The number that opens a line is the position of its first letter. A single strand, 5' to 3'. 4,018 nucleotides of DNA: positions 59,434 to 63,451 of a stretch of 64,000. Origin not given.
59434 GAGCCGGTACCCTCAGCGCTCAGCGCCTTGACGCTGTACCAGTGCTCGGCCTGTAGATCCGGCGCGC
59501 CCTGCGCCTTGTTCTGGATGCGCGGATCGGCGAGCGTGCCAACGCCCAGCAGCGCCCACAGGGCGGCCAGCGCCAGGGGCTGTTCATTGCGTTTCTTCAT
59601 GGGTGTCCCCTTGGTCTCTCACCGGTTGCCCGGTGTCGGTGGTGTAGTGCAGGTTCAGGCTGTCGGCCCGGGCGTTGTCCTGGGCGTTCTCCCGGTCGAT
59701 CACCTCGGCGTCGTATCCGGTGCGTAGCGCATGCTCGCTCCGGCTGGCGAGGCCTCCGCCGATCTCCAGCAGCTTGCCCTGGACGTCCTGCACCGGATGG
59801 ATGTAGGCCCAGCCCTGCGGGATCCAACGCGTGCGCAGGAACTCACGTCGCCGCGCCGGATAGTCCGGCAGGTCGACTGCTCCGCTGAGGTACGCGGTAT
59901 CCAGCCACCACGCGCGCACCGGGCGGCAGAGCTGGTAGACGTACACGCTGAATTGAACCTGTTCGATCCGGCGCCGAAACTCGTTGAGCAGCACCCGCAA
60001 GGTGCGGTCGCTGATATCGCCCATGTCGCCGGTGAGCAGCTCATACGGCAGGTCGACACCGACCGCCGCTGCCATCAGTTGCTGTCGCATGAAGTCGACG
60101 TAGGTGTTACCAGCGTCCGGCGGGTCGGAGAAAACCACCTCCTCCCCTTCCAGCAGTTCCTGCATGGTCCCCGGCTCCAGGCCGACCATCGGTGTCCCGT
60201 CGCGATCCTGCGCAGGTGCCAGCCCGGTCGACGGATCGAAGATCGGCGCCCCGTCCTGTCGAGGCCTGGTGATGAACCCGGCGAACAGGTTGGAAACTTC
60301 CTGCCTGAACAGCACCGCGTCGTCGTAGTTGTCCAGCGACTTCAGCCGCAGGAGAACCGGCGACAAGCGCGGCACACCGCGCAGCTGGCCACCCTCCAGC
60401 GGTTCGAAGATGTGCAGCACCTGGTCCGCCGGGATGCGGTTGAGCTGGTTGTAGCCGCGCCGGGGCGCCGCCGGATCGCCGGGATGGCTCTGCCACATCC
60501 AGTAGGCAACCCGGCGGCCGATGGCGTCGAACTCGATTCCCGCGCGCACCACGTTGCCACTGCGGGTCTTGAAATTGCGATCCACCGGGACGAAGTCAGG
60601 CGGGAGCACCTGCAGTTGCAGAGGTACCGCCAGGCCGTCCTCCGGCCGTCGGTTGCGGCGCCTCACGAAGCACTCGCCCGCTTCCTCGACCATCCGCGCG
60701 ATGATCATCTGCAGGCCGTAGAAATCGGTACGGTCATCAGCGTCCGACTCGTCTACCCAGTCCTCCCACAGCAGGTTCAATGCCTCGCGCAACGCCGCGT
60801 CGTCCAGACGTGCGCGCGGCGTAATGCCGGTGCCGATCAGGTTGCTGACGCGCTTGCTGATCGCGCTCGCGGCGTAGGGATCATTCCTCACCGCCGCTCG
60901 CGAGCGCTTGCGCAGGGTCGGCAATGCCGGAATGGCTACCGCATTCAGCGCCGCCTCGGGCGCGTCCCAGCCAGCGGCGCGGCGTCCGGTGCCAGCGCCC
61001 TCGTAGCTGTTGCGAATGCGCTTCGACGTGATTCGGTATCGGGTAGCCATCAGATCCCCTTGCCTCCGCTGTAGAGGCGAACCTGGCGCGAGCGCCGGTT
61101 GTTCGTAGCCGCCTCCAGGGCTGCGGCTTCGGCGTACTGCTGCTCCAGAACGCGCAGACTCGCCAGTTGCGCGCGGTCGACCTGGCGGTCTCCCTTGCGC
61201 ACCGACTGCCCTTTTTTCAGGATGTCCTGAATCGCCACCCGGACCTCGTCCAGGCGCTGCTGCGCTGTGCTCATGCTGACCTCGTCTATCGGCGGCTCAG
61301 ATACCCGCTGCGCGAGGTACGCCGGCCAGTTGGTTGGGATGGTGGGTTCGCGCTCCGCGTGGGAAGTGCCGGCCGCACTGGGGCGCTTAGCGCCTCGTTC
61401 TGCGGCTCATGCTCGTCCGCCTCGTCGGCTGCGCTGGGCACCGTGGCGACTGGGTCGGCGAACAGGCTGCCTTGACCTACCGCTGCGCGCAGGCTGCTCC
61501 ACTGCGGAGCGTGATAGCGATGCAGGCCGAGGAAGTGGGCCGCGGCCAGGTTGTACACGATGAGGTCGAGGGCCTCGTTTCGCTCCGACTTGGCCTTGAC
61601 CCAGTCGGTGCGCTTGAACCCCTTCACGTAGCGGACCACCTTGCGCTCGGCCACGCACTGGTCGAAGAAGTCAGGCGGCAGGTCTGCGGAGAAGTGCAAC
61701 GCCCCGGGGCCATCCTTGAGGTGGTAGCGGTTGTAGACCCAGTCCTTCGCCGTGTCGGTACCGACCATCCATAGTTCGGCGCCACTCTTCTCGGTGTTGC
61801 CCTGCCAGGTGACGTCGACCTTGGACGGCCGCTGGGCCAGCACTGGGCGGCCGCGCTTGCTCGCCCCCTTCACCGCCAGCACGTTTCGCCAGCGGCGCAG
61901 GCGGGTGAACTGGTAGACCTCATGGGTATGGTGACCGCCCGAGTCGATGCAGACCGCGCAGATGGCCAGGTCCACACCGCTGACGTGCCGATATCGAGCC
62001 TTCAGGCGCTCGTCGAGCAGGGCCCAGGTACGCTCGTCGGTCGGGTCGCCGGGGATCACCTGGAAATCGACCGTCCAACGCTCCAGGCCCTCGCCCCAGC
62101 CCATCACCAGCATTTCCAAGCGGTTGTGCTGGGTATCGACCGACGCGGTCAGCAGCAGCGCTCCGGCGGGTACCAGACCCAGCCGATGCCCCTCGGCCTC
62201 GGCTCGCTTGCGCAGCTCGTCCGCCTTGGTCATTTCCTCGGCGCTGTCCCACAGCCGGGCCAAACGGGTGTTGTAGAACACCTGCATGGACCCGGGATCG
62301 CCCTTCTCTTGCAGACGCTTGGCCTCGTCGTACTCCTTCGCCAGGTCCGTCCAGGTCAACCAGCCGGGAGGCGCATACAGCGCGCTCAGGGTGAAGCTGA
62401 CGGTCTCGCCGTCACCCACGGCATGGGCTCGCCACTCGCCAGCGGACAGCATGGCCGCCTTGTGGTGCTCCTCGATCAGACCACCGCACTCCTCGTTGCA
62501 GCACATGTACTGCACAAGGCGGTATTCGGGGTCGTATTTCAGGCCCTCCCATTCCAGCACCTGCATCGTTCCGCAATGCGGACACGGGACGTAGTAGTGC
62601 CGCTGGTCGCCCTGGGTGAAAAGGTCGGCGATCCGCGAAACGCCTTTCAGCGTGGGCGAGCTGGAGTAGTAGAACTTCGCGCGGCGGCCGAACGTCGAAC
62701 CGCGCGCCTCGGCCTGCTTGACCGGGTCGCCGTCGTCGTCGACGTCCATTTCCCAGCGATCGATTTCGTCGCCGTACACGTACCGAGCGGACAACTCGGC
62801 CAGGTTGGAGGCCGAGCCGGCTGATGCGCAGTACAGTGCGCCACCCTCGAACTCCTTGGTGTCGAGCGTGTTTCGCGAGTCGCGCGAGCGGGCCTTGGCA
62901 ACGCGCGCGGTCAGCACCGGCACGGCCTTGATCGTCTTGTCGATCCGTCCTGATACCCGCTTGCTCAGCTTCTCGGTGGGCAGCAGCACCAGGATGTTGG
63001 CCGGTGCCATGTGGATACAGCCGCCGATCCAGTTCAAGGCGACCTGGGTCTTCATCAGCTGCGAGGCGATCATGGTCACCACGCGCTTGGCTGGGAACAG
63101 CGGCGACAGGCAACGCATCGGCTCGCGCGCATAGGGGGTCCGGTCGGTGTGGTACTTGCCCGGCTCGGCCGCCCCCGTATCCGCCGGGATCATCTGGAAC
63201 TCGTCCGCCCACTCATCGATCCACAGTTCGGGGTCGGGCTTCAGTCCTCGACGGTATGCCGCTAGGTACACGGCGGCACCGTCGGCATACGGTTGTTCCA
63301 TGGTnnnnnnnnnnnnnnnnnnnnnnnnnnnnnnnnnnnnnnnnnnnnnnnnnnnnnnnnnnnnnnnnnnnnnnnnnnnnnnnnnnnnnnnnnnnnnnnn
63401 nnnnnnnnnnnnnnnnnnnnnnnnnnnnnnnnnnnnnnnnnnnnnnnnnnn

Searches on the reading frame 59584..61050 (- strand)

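Call 17: search_protein_families(library=pfam, proteins=[window:59584-61050:-], max_evalue=0.00001)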
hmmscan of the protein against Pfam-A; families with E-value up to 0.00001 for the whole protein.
window:59584-61050:- (488 aa): 1 family
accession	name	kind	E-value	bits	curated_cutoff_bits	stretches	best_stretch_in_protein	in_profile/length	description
PF05136.18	Phage_portal_2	-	9.6e-114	380.7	32.9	1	21-366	1-354/354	Phage portal protein, lambda family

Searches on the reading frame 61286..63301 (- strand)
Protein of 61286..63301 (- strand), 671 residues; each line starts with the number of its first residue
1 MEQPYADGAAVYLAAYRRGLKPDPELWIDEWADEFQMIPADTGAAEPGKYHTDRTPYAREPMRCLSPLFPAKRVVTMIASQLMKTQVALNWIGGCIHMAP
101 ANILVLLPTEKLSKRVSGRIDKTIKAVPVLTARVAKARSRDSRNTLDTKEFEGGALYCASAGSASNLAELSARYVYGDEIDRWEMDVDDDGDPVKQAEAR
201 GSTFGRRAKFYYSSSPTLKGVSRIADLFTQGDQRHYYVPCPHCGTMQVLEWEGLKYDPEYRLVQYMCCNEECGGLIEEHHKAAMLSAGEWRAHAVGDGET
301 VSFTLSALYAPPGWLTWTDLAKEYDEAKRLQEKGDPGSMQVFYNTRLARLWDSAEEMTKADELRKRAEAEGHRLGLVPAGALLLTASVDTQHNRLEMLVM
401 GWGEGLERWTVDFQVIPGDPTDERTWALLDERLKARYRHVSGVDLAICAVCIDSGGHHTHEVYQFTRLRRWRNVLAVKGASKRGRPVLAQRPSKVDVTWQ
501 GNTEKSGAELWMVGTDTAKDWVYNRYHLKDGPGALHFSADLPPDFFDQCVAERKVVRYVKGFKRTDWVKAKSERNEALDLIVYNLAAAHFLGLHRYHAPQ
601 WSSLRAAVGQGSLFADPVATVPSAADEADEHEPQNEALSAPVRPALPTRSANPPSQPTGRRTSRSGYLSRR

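Call 17: search_protein_families(library=pfam, proteins=[window:61286-63301:-], max_evalue=0.00001)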
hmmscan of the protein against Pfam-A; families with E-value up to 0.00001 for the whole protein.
window:61286-63301:- (671 aa): 2 families
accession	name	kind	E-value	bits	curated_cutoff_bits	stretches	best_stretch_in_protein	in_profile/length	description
PF20454.4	GpA_nuclease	-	2.9e-102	342.3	22.5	1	300-596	1-292/294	Terminase large subunit gpA, endonuclease domain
PF05876.18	GpA_ATPase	-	1.9e-80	270.5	25.6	1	44-290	1-247/247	Phage terminase large subunit gpA, ATPase domain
